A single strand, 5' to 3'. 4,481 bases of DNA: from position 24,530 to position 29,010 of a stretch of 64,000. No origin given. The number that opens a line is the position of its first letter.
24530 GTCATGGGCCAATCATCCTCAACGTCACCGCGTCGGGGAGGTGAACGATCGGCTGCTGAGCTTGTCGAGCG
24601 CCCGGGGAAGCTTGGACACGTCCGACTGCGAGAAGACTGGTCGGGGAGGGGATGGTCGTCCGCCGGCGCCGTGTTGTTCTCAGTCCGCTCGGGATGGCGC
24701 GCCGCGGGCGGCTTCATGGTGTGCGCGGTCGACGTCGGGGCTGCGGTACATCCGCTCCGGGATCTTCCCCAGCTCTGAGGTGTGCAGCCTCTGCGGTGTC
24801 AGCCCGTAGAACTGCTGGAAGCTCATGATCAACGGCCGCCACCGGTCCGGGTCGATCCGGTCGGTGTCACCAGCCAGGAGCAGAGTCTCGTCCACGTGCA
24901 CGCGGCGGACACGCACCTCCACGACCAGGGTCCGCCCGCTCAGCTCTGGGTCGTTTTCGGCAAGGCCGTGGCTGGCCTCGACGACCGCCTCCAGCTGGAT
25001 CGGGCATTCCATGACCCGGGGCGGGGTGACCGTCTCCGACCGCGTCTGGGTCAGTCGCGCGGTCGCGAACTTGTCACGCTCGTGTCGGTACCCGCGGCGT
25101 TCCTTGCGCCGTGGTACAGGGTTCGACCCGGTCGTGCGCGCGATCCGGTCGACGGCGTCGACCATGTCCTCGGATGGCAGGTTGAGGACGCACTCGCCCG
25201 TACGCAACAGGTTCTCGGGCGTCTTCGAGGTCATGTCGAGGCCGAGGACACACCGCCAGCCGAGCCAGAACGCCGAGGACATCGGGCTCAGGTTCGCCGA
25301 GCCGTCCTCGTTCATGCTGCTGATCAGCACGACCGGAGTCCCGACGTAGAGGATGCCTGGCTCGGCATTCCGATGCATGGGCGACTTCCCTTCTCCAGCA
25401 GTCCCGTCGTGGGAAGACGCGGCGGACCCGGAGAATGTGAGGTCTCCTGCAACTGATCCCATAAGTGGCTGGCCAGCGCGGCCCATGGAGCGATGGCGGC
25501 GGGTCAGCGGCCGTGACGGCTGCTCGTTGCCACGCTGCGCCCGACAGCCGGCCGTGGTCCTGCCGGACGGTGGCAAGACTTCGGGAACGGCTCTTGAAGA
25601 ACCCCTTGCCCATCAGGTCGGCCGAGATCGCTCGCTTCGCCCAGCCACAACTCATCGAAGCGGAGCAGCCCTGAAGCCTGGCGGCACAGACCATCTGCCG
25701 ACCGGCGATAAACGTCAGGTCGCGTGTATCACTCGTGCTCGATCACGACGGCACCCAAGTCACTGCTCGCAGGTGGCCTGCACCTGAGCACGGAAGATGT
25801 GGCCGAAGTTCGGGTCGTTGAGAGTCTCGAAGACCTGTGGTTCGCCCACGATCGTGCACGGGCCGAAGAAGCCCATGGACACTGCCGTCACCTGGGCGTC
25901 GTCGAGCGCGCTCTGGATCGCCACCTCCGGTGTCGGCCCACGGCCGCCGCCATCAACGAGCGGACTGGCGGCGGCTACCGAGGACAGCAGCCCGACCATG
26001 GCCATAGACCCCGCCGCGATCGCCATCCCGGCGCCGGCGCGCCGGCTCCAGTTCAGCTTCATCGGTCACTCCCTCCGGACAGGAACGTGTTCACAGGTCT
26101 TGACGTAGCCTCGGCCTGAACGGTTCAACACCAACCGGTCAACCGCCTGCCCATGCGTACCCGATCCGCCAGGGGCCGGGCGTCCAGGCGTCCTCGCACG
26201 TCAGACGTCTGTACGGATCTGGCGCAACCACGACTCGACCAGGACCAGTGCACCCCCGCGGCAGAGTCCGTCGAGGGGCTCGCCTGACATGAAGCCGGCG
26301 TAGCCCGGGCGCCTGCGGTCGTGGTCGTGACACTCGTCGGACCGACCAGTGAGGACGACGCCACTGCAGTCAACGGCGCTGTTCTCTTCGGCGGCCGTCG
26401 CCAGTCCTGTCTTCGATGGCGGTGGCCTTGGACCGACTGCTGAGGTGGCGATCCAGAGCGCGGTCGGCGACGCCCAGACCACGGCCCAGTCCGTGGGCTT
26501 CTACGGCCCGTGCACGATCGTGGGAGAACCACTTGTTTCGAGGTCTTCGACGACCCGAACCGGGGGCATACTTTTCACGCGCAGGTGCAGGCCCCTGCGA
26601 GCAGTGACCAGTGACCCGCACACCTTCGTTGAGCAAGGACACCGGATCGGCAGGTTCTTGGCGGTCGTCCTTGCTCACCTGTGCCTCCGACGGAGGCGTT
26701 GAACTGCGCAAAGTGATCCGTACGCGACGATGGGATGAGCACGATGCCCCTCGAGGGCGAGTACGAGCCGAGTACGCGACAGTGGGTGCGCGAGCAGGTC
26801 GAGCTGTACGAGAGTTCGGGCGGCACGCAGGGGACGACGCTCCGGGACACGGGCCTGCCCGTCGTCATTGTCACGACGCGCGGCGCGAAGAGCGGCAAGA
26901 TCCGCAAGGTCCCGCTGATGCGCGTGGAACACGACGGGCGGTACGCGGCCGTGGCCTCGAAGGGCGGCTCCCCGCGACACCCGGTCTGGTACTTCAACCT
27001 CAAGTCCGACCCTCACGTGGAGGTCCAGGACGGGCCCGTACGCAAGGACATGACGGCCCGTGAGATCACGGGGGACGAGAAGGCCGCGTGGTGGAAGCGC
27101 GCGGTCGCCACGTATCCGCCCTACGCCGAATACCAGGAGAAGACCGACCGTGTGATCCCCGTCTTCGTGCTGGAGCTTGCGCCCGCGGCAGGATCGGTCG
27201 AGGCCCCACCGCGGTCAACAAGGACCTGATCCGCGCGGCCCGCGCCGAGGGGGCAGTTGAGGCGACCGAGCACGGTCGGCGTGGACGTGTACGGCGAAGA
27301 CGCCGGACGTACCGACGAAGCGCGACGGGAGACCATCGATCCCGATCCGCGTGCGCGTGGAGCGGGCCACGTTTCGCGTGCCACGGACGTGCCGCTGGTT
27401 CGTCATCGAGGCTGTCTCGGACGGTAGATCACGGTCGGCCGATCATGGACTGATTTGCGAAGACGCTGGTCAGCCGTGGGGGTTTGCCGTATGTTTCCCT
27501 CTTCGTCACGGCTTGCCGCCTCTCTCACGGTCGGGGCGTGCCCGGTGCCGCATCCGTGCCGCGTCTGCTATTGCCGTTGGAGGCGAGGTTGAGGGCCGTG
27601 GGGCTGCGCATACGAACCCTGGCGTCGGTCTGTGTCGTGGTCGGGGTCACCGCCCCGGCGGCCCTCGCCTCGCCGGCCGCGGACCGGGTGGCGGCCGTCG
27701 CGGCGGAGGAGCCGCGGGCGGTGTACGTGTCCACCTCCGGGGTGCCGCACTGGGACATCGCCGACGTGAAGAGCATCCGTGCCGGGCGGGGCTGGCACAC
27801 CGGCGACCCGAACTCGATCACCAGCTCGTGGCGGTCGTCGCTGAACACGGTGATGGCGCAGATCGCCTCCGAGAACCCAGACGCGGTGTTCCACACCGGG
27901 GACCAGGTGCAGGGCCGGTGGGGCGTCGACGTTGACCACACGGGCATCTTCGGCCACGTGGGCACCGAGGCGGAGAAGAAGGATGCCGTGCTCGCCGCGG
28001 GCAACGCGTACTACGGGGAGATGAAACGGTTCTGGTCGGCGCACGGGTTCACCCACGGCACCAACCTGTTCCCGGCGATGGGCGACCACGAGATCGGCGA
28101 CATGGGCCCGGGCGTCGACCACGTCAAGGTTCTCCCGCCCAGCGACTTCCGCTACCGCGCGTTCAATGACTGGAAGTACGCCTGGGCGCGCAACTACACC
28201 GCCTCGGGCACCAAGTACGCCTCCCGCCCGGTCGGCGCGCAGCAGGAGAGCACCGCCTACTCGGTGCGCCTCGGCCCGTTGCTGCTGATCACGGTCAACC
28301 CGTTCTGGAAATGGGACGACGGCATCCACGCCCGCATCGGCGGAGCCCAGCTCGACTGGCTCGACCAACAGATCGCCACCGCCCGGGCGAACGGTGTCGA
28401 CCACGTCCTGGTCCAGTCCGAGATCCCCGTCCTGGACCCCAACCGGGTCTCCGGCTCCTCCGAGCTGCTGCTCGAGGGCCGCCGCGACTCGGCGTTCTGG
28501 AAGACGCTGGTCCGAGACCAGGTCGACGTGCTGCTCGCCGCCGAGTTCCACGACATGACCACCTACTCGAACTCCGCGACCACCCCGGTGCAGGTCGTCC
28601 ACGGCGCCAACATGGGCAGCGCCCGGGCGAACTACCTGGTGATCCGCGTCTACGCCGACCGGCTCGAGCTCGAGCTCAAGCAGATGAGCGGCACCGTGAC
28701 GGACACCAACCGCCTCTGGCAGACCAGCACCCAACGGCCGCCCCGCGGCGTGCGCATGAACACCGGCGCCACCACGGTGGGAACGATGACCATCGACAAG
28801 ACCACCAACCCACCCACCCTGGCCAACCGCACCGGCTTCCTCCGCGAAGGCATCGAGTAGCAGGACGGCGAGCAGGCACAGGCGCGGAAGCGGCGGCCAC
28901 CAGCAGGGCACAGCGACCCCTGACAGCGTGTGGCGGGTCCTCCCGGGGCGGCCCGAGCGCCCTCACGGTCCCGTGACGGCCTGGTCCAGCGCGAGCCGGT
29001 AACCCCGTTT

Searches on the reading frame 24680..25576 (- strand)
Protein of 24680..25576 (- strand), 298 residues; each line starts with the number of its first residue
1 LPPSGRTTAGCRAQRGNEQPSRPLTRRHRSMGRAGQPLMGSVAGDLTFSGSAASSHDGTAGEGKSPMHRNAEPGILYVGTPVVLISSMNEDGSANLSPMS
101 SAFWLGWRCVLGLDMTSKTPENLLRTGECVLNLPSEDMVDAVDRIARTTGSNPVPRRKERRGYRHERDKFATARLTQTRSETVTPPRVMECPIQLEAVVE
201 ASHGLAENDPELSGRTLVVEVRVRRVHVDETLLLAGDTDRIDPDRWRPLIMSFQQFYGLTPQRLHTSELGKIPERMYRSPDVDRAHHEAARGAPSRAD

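Call 25: search_protein_families(library=pfam, proteins=[window:24680-25576:-], max_evalue=0.001)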
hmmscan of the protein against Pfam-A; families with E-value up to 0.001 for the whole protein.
window:24680-25576:- (298 aa): 1 family
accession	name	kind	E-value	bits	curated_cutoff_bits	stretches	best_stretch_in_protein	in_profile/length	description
PF01613.24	Flavin_Reduct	-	6.7e-14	52.7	27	1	78-233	4-138/153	Flavin reductase like domain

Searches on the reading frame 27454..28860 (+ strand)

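Call 25: search_protein_families(library=pfam, proteins=[window:27454-28860:+], max_evalue=0.001)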
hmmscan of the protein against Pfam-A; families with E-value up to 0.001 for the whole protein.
window:27454-28860:+ (468 aa): 1 family
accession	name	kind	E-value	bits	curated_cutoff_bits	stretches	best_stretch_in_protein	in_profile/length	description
PF00149.33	Metallophos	-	0.00024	22.1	21.5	1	114-327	4-159/191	Calcineurin-like phosphoesterase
